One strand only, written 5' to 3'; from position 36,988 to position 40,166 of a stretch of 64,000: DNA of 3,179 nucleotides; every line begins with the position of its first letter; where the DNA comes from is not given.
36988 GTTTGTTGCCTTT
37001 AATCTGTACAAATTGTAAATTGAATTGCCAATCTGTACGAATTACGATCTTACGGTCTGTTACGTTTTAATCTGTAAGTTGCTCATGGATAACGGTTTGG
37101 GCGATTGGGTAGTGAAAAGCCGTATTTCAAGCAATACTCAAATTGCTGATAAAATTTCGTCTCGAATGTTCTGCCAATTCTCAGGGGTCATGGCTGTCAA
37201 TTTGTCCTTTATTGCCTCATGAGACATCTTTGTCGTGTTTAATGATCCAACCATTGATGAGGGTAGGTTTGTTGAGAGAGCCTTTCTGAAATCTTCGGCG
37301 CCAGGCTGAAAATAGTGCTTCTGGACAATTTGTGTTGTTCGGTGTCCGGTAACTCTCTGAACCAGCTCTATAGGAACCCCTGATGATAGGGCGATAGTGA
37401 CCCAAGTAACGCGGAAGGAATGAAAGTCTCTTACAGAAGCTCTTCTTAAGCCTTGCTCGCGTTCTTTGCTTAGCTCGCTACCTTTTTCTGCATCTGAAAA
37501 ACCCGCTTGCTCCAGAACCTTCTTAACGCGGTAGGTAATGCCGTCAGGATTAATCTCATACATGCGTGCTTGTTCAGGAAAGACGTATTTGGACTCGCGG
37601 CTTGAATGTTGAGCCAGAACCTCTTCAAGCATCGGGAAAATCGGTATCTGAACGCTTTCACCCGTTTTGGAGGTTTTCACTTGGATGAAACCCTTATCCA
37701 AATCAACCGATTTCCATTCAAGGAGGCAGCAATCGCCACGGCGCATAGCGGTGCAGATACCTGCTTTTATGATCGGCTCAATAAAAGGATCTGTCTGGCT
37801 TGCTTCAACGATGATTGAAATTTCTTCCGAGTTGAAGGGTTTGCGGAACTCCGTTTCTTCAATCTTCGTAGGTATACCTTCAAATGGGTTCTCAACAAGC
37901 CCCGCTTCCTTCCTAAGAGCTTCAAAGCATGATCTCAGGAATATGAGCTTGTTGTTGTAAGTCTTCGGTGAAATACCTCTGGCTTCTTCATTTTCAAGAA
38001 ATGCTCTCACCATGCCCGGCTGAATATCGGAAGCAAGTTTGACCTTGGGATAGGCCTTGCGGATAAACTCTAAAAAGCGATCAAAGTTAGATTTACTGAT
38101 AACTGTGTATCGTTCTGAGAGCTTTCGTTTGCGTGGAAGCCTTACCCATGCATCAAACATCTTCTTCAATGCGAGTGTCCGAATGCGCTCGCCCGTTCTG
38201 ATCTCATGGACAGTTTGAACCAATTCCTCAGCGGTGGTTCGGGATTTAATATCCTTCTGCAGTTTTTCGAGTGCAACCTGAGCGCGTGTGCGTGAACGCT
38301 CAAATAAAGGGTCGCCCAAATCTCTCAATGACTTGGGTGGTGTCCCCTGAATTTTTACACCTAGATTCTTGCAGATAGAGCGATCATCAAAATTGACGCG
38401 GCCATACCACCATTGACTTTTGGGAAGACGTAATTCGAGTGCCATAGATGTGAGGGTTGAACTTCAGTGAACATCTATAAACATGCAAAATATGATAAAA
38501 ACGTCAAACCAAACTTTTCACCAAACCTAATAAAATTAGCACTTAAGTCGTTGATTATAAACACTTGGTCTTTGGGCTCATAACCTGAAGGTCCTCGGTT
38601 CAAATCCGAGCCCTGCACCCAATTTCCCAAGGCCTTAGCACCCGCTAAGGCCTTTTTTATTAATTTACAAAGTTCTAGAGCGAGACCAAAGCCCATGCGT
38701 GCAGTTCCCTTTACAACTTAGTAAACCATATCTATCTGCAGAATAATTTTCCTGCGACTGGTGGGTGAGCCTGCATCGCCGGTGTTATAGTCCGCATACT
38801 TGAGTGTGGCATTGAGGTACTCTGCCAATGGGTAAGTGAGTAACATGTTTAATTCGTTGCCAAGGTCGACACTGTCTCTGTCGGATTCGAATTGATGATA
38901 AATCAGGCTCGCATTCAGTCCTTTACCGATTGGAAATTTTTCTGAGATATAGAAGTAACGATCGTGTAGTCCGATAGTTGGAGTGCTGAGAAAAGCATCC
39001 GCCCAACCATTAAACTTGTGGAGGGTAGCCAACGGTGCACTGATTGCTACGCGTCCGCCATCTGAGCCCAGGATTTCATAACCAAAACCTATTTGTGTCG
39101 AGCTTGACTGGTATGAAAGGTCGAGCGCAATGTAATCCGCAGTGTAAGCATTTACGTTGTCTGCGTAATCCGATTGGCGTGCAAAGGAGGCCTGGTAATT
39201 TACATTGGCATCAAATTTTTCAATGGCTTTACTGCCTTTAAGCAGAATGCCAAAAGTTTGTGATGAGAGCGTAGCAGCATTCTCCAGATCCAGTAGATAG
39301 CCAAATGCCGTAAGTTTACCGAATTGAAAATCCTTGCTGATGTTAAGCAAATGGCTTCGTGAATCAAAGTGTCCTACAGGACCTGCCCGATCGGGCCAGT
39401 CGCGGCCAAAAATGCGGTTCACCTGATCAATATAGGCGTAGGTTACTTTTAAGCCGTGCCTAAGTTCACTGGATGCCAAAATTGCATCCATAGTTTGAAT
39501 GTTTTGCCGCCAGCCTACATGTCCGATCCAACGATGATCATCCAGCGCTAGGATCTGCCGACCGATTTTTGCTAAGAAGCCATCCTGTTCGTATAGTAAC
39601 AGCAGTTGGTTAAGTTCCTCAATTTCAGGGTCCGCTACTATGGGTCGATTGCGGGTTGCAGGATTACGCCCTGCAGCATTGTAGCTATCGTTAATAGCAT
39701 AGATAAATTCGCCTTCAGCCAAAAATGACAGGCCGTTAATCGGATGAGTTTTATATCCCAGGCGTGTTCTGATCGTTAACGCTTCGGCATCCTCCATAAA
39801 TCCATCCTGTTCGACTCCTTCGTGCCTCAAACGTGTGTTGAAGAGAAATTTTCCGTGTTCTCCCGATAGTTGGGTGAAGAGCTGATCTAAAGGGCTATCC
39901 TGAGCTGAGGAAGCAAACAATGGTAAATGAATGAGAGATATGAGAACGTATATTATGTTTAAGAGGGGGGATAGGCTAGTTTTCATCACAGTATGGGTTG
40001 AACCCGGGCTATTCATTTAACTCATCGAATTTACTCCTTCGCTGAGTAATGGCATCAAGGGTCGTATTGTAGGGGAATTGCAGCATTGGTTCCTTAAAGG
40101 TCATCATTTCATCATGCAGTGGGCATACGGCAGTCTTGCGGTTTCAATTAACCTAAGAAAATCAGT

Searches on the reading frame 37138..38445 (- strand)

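Call 63: search_protein_families(library=pfam, proteins=[window:37138-38445:-], max_evalue=0.001)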
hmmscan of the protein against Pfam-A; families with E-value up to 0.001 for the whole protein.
window:37138-38445:- (435 aa): 2 families
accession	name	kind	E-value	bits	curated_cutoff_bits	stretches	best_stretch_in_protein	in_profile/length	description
PF00589.27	Phage_integrase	-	1.7e-17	64.2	27.1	1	230-380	32-167/172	Phage integrase family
PF02899.23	Phage_int_SAM_1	-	0.00048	20.8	22.3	0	125-180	30-82/83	Phage integrase, N-terminal SAM-like domain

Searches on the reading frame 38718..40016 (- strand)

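Call 63: search_protein_families(library=pfam, proteins=[window:38718-40016:-], max_evalue=0.001)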
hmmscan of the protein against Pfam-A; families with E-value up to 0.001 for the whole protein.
window:38718-40016:- (432 aa): 1 family
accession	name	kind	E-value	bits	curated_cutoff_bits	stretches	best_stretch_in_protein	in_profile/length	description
PF13372.12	Alginate_exp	-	1.1e-06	28.1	25.2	1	147-184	94-131/395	Alginate export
